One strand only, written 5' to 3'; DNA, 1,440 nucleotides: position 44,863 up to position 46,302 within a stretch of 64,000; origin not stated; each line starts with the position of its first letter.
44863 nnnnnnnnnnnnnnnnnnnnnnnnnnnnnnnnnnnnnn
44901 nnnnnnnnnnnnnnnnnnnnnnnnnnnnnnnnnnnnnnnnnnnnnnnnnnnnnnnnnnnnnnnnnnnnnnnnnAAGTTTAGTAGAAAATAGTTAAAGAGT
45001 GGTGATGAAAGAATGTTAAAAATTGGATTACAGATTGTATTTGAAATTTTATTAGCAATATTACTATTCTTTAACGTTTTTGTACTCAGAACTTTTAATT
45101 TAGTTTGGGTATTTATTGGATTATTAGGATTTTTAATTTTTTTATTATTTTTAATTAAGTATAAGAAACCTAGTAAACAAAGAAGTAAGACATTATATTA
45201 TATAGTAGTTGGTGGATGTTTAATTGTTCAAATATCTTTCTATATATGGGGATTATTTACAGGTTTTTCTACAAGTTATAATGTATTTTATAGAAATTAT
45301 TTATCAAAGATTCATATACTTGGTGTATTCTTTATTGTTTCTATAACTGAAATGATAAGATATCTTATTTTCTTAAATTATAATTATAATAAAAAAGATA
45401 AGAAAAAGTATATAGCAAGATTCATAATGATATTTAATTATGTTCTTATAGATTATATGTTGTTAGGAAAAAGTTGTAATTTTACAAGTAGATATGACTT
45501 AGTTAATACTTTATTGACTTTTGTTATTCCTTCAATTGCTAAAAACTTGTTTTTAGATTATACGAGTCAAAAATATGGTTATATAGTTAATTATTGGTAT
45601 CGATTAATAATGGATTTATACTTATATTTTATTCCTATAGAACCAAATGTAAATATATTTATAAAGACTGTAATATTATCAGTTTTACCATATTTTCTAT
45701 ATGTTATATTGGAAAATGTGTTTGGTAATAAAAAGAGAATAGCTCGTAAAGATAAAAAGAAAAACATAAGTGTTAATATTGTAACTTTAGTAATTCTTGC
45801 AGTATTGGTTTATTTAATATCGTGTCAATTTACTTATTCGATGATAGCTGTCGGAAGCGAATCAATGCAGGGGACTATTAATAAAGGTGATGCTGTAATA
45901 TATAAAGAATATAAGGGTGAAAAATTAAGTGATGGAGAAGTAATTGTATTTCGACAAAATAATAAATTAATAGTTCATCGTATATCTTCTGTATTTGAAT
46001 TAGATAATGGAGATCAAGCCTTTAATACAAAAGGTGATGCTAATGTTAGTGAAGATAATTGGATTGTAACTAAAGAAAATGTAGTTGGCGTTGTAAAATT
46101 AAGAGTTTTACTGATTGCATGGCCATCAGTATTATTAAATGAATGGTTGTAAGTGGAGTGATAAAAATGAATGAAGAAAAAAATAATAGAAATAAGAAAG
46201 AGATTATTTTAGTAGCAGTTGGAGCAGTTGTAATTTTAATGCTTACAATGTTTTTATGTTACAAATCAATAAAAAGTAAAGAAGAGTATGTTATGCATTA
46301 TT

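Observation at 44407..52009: SipW/TasA-like secretion-processing locus with an atypical peptidase and multiple cognate substrates, inserted into the lepA-hemW-hrcA housekeeping cluster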

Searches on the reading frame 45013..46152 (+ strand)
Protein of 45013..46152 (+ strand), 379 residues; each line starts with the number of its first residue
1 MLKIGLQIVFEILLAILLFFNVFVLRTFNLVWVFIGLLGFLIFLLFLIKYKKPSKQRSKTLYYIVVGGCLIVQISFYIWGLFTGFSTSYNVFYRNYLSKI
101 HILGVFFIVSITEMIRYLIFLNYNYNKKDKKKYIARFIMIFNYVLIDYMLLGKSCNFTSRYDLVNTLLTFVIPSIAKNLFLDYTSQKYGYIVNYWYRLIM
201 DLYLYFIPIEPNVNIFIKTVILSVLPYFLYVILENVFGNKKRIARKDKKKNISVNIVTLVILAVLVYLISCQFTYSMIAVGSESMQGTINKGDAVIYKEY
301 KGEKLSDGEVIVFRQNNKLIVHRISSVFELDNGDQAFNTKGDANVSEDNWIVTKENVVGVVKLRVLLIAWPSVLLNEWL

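Call 3: search_protein_families(library=pfam, proteins=[window:45013-46152:+], max_evalue=0.1)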
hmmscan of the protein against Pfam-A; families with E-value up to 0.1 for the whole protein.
window:45013-46152:+ (379 aa): 3 families
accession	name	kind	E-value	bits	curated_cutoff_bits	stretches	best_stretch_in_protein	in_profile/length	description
PF10502.14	Peptidase_S26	-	1.5e-07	32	22.9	1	255-318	3-71/168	Signal peptidase, peptidase S26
PF00717.28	Peptidase_S24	-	6.1e-05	23.1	23.3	1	271-325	31-83/116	Peptidase S24-like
PF00166.26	Cpn10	-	0.072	13.6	21.1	0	278-307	40-76/93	Chaperonin 10 Kd subunit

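Call 4: search_protein_families(library=ncbifam, proteins=[window:45013-46152:+], max_evalue=0.1)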
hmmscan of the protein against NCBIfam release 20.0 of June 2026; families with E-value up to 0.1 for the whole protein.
window:45013-46152:+ (379 aa): 4 families
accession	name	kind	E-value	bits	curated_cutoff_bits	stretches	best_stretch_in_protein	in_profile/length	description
TIGR02228.1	sigpep_I_arch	equivalog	2.4e-21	76.3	51.85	1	248-363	2-120/158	signal peptidase I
NF046067.1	SigPepSipWBacil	equivalog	2.2e-11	43.7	190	1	272-359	35-123/189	signal peptidase I SipW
TIGR02227.1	sigpep_I_bact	equivalog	4.4e-08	33.2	47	1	258-324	3-74/162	signal peptidase I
TIGR02754.1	sod_Ni_protease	equivalog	0.02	15.4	63.25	1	280-361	3-88/90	nickel-type superoxide dismutase maturation protease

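Call 8: find_encoding_contigs(protein=window:45013-46152:+, flank=10000, max_places=6)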
Protein window:45013-46152:+ (379 aa): 11 contigs read that carry it; 6 places shown.
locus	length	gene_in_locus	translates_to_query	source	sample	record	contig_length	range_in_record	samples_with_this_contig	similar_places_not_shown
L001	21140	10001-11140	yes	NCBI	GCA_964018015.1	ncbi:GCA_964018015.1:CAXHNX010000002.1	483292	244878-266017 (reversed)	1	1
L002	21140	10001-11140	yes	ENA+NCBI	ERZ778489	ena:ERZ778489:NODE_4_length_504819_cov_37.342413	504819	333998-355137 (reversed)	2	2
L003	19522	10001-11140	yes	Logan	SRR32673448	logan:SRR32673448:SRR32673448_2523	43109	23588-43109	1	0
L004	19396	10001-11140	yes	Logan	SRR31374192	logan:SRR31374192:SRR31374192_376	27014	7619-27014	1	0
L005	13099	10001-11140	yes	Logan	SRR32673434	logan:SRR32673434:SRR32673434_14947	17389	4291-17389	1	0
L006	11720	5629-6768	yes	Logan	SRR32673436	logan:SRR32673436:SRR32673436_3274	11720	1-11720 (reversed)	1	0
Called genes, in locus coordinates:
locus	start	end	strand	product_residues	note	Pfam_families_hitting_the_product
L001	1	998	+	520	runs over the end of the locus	PF13424:TPR_12 (faint), PF13432:TPR_16 (faint), PF08238:Sel1 (weak)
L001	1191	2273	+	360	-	PF04055:Radical_SAM, PF06969:HemN_C (weak)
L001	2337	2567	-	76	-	-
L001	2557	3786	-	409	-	-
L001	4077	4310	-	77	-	-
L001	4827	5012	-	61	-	-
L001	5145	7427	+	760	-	-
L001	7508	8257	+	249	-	-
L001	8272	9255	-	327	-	PF02557:VanY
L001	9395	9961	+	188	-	-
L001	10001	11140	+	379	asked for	PF10502:Peptidase_S26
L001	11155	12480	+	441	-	-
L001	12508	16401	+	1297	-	PF00933:Glyco_hydro_3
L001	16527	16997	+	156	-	-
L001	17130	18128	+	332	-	PF03444:WHD_HrcA (weak), PF01628:HrcA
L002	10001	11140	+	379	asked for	PF10502:Peptidase_S26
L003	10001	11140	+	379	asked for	PF10502:Peptidase_S26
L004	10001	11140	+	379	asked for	PF10502:Peptidase_S26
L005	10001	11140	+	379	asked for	PF10502:Peptidase_S26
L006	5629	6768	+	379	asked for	PF10502:Peptidase_S26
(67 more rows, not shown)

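Call 14: find_homologous_proteins(query=window:45013-46149:+, max_evalue=0.001)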
Query window:45013-46149:+ (379 aa): 201 proteins with E <= 0.001 among 4899 candidates; the best 120 are listed.
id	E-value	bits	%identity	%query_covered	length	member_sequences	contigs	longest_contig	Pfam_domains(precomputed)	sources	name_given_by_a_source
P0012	2.0e-237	806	99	100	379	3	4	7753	PF10502.15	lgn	-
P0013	4.5e-227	772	94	100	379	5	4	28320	PF10502.15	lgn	-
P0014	2.5e-168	578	69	100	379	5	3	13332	PF10502.15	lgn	-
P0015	9.4e-160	550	67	100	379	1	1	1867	PF10502.15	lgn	-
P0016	1.4e-158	546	66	100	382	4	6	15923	PF10502.15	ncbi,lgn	-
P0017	7.7e-149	514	61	100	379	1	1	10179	PF10502.15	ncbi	-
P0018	3.4e-145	502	60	100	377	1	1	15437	PF10502.15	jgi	-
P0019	1.6e-136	474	58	100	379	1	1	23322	PF10502.15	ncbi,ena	-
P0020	1.9e-134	467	68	80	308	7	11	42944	PF10502.15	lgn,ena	-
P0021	1.7e-130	454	55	100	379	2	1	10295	PF10502.15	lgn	-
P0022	6.5e-95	337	45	99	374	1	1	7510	PF10502.15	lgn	-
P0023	9.9e-95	336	46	99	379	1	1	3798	PF10502.15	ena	-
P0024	3.4e-92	328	45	99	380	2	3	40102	PF10502.15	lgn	-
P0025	2.6e-91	325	46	99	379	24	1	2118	PF10502.15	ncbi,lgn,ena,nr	ncbi:MAG: signal peptidase I [Bacilli bacterium]|nr:signal peptidase I [Bacilli bacterium]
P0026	3.9e-91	324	44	99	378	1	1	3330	PF10502.15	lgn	-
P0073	1.1e-78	283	43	99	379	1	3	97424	PF10502.15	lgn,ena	-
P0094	1.5e-68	250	39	99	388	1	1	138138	PF10502.15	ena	-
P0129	4.7e-43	166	33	97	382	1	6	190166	PF10502.15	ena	-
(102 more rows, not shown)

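Call 15: find_encoding_contigs(protein=P0094, flank=10000, max_places=2)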
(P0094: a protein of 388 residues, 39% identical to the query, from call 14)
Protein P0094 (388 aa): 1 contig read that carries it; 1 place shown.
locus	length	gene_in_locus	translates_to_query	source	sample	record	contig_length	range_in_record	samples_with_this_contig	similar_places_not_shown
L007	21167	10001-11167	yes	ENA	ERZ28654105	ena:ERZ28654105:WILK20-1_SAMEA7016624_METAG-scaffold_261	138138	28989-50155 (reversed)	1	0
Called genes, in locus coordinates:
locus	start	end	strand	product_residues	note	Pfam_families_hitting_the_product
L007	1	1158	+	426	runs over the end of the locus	PF06541:ABC_trans_CmpB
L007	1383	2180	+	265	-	PF04970:LRAT (faint), PF00877:NLPC_P60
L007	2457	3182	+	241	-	PF01966:HD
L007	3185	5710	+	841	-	PF00133:tRNA-synt_1, PF09334:tRNA-synt_1g, PF13603:tRNA-synt_1_2 (weak), PF09334:tRNA-synt_1g, PF00133:tRNA-synt_1, PF01406:tRNA-synt_1e (weak), PF08264:Anticodon_1, PF10458:Val_tRNA-synt_C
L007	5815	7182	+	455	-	PF09479:Flg_new (weak)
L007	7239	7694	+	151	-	-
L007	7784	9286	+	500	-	PF01336:tRNA_anti-codon, PF01409:tRNA-synt_2d (faint), PF00152:tRNA-synt_2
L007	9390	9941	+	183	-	-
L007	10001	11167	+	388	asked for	PF10502:Peptidase_S26 (weak)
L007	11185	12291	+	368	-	PF17231:DUF5305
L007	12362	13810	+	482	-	PF13328:HD_4, PF01966:HD, PF04607:RelA_SpoT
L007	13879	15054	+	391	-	PF00890:FAD_binding_2 (faint), PF01266:DAO (faint), PF03486:HI0933_like, PF07992:Pyr_redox_2 (weak), PF13450:NAD_binding_8 (faint), PF22780:HI0933_like_1st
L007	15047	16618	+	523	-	PF13738:Pyr_redox_3 (faint), PF28550:DUF8436, PF07992:Pyr_redox_2 (faint), PF00890:FAD_binding_2 (faint), PF01266:DAO (faint), PF03486:HI0933_like, PF13450:NAD_binding_8 (weak), PF21688:FAD-depend_C, +1 more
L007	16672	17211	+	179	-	-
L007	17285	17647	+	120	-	-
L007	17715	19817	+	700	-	PF23569:NBD_SMAX1 (weak), PF00004:AAA, PF17871:AAA_lid_9, PF00158:Sigma54_activat (weak), PF00004:AAA, PF07724:AAA_2, PF07728:AAA_5, PF10431:ClpB_D2-small, +8 more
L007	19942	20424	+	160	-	-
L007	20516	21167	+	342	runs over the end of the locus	-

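Call 16: find_encoding_contigs(protein=P0129, flank=10000, max_places=2)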
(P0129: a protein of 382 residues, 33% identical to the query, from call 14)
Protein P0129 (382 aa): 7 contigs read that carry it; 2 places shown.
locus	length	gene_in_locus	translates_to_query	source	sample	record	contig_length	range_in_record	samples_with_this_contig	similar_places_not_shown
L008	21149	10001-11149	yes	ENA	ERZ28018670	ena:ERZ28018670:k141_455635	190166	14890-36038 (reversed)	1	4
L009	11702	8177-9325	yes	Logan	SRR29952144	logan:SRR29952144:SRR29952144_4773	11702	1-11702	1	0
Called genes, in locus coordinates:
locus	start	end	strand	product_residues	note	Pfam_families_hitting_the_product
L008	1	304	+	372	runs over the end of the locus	PF13302:Acetyltransf_3, PF00583:Acetyltransf_1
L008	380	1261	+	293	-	PF01545:Cation_efflux, PF16916:ZT_dimer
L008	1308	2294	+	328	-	PF05621:TniB (faint), PF13191:AAA_16 (faint), PF00004:AAA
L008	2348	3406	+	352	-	PF13248:Zn_ribbon_3 (faint)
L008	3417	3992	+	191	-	-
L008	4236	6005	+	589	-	PF13522:GATase_6, PF13537:GATase_7, PF01380:SIS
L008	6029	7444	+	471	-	PF09913:DUF2142 (weak), PF13231:PMT_2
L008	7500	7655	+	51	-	-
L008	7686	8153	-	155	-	-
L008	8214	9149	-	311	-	PF14659:Phage_int_SAM_3, PF00589:Phage_integrase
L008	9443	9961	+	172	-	-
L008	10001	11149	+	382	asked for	PF10502:Peptidase_S26 (weak)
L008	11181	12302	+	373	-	PF17231:DUF5305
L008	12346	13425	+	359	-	-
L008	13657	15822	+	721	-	PF09479:Flg_new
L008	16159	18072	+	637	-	PF25013:LRR_Zer-1 (faint), PF03382:DUF285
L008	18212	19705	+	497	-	-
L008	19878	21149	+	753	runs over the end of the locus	PF09479:Flg_new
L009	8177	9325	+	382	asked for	PF10502:Peptidase_S26 (weak)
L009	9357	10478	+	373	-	PF17231:DUF5305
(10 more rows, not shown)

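Call 17: find_encoding_contigs(protein=P0073, flank=10000, max_places=2)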
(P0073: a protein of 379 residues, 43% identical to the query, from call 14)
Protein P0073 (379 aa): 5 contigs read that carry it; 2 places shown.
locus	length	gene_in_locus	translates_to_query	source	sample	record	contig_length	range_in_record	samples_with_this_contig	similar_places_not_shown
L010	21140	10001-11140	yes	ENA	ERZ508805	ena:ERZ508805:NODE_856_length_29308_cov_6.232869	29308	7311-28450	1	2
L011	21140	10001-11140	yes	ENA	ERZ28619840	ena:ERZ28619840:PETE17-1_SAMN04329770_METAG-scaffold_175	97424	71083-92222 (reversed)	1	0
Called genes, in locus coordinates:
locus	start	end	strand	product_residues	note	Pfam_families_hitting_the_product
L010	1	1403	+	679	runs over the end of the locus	PF27449:LtaS_N, PF00884:Sulfatase, PF01663:Phosphodiest (weak)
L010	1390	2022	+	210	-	-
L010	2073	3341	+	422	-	PF06541:ABC_trans_CmpB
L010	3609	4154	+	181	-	PF01966:HD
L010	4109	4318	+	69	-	-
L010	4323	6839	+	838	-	PF00133:tRNA-synt_1, PF01406:tRNA-synt_1e (faint), PF09334:tRNA-synt_1g, PF13603:tRNA-synt_1_2 (weak), PF09334:tRNA-synt_1g, PF00133:tRNA-synt_1, PF08264:Anticodon_1, PF10458:Val_tRNA-synt_C (weak)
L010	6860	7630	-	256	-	-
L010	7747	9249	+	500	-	PF01336:tRNA_anti-codon, PF00152:tRNA-synt_2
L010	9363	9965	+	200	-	-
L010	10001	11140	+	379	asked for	PF10502:Peptidase_S26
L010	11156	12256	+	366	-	PF17231:DUF5305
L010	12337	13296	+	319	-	-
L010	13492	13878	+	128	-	-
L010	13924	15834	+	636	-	PF03717:PBP_dimer, PF00905:Transpeptidase, PF03793:PASTA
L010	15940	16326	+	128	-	PF00011:HSP20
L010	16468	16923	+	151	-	-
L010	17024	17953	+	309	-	PF04203:Sortase (weak)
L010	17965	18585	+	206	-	-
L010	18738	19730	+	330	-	PF00953:Glycos_transf_4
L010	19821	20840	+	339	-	PF01098:FTSW_RODA_SPOVE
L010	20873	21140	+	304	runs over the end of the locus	PF01966:HD (faint)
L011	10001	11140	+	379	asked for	PF10502:Peptidase_S26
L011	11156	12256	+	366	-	PF17231:DUF5305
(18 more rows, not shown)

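Call 29: search_solved_structures(query=window:45013-46149:+, max_evalue=1, show_alignments=2)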
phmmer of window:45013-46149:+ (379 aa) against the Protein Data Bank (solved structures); distinct sequences matched with E-value up to 1: 28.
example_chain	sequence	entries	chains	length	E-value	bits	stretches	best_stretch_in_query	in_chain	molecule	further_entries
7p2q_A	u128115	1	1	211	4.5e-10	42.6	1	236-352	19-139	Signal peptidase complex catalytic subunit SEC11C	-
7p2p_A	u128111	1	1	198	1.4e-06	31.2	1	275-352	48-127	Signal peptidase complex catalytic subunit SEC11A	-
9rjb_A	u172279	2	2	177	2.6e-06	30.3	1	276-352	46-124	Signal peptidase complex catalytic subunit SEC11A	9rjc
8sa0_A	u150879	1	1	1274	0.22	14.1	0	85-185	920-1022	ATP-dependent translocase ABCB1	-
8gmg_A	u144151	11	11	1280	0.22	14.1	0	85-185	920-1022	ATP-dependent translocase ABCB1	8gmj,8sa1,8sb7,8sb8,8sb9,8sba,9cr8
6qex_A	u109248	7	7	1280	0.22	14.1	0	85-185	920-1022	Multidrug resistance protein 1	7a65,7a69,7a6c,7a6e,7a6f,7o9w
6c0v_A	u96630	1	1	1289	0.22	14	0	85-185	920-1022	Multidrug resistance protein 1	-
6qee_A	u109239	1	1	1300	0.28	13.7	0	83-182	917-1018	ABCB1HM-EQ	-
6ujp_A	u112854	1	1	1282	0.34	13.4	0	83-182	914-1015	ATP-dependent translocase ABCB1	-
7zk4_A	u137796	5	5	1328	0.36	13.4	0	83-182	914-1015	ATP-dependent translocase ABCB1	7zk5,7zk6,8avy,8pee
4m1m_A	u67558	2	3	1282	0.37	13.3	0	83-182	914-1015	Multidrug resistance protein 1A | ATP-dependent translocase ABCB1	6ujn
6ujt_A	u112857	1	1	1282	0.38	13.3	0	83-182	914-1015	ATP-dependent translocase ABCB1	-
6ujw_A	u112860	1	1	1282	0.38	13.3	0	83-182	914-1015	ATP-dependent translocase ABCB1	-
3g5u_A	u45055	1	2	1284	0.38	13.3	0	83-182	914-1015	Multidrug resistance protein 1a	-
4lsg_A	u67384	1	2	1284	0.38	13.3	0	83-182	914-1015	Multidrug resistance protein 1A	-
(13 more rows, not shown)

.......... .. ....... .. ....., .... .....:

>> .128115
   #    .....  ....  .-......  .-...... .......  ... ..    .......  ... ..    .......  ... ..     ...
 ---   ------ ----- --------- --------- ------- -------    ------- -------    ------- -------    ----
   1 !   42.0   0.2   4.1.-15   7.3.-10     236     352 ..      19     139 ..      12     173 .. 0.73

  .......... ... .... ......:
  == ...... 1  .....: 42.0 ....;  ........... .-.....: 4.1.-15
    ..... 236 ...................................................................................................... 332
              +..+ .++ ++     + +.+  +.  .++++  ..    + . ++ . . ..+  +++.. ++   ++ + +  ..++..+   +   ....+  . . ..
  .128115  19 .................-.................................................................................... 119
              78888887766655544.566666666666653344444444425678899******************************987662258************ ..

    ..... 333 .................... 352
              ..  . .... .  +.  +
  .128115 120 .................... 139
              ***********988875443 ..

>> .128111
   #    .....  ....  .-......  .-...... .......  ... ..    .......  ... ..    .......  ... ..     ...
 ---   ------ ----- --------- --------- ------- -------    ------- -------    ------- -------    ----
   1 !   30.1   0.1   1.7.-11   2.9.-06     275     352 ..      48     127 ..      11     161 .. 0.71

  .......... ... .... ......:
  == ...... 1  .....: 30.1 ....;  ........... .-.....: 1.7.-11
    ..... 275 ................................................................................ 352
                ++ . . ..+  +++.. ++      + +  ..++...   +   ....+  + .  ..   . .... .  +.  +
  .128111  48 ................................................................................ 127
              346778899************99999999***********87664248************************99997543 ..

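Call 39: search_protein_families(library=pfam, proteins=[L007:11185-12288:+, L008:11181-12299:+, L010:11156-12253:+, L007:9390-9938:+, L008:9443-9958:+, L010:9363-9962:+, L008:12346-13422:+, L010:12337-13293:+], max_evalue=10)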
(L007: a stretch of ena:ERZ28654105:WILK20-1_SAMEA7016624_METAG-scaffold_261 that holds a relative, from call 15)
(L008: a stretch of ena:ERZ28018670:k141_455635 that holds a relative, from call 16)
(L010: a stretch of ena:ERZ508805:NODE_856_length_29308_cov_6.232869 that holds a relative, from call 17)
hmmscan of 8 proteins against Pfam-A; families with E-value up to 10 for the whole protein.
L007:11185-12288:+ (368 aa): 9 families
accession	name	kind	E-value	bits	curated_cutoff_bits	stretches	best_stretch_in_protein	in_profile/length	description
PF17231.7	DUF5305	-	8.2e-13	48.7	29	1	126-353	1-217/217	Family of unknown function (DUF5305)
PF25184.1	YxzE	-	0.04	15.4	40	1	25-78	5-48/65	YxzE-like putative bacteriocin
PF23695.1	YncO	-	0.041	14.2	27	1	18-52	14-48/61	YncO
PF06305.16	LapA_dom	-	0.07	13.5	28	1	240-283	18-61/64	Lipopolysaccharide assembly protein A domain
PF06011.17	TRP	-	0.17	11.1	28.5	1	21-64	230-273/426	Transient receptor potential (TRP) ion channel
PF07219.19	HemY_N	-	0.2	12.2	31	1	236-277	12-53/107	HemY protein N-terminus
PF12655.13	CDIF630_02480-like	-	0.22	11.9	25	1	126-139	4-17/36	Spore surface protein CDIF630_02480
PF12911.12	OppC_N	-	0.25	11.7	23.9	1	23-39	17-33/53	N-terminal TM domain of oligopeptide transport permease C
PF13800.11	Sigma_reg_N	-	0.37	11.5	26.3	1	27-76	18-65/91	Sigma factor regulator N-terminal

L008:11181-12299:+ (373 aa): 8 families
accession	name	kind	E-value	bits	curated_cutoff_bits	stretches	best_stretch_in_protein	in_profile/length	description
PF17231.7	DUF5305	-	7.9e-11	42.2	29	1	128-343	1-212/217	Family of unknown function (DUF5305)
PF03773.19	ArsP_1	-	0.038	13.6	32.3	1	19-87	113-155/294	Predicted permease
PF00499.25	Oxidored_q3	-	0.061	13.5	33.2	1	20-46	42-64/146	NADH-ubiquinone/plastoquinone oxidoreductase chain 6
PF08374.16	Protocadherin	-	0.083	13.3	26.3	1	223-269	23-67/217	Protocadherin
PF11846.14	Wzy_C_2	-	0.22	11.9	28.5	1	12-103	46-139/191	Virulence factor membrane-bound polymerase, C-terminal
PF20405.4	DUF6695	-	0.32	11.8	25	1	38-72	13-50/79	DUF6695 C-terminal domain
PF05568.16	ASFV_J13L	-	0.32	11.2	23.6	1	236-287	23-74/189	African swine fever virus J13L protein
PF22812.1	CR_prot_dom_plant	-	0.78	10.7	34.1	1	238-265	35-62/71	Plant cysteine-rich protein domain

L010:11156-12253:+ (366 aa): 4 families
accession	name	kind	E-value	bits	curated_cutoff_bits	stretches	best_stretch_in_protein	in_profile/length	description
PF17231.7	DUF5305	-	3e-14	53.5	29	1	126-352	2-217/217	Family of unknown function (DUF5305)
PF00335.26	Tetraspanin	-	0.011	15.8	32.1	1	237-289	72-125/225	Tetraspanin family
PF19829.4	DUF6310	-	0.23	11.9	27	1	122-166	32-76/126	Family of unknown function (DUF6310)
PF00558.24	Vpu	-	1.8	8.8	24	1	243-286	4-45/81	Vpu protein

L007:9390-9938:+ (183 aa): 2 families
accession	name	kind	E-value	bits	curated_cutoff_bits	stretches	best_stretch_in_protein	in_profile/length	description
PF02831.20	gpW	-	0.11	12.7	22.5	1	60-83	18-41/66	gpW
PF10291.14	muHD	-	0.15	12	25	1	73-115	30-70/261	Muniscin C-terminal mu homology domain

L008:9443-9958:+ (172 aa): 1 family
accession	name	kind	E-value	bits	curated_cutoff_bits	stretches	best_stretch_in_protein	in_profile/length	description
PF04200.17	Lipoprotein_17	-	4.6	8.1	22.4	1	104-167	6-72/84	Lipoprotein associated domain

L010:9363-9962:+ (200 aa): 1 family
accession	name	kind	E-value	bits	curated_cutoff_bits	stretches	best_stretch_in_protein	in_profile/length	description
PF01006.25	HCV_NS4a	-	0.042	14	27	1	17-46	13-43/55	Hepatitis C virus non-structural protein NS4a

L008:12346-13422:+ (359 aa): 0 families

L010:12337-13293:+ (319 aa): 1 family
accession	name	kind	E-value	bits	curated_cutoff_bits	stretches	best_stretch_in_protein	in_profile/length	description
PF06480.20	FtsH_ext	-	2.1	9.1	25.5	1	12-47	2-41/103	FtsH Extracellular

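Call 52: predict_structure(alignment_id=A4)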
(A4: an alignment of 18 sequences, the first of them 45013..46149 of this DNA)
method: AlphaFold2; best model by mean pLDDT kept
length: 379 residues; sequences in the alignment: 18
mean_pLDDT: 78.6   pTM: 0.58
mean pLDDT of the five models: 78.6, 76.8, 76.7, 76.4, 75.1
residues with pLDDT >= 90: 55; 70-90: 247; 50-70: 55; < 50: 22
segments of 3 or more residues with pLDDT < 50: 90-95, 241-254
pLDDT, mean of each block of 10 residues (from residue 1): 80 90 81 90 85 65 86 83 65 58 86 89 69 85 89 72 80 90 84 86 65 77 86 75 43 60 64 74 67 87 87 88 89 86 82 89 85 68
secondary structure, 60 per line:
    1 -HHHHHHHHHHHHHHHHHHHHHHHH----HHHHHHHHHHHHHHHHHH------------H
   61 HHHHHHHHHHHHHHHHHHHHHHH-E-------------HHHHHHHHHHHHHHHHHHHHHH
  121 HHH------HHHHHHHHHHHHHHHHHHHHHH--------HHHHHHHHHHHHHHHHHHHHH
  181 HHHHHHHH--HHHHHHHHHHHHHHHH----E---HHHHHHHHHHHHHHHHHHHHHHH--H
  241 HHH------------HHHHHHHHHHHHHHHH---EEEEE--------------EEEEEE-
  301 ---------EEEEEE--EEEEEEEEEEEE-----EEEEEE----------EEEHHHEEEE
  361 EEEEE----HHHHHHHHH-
elements in order: H2-25 H30-47 H60-83 H99-123 H130-151 H160-188 H191-206 H215-237 H240-243 H256-271 E275-279 E294-299 E310-315 E318-329 E335-340 E351-353 E357-365 H370-378
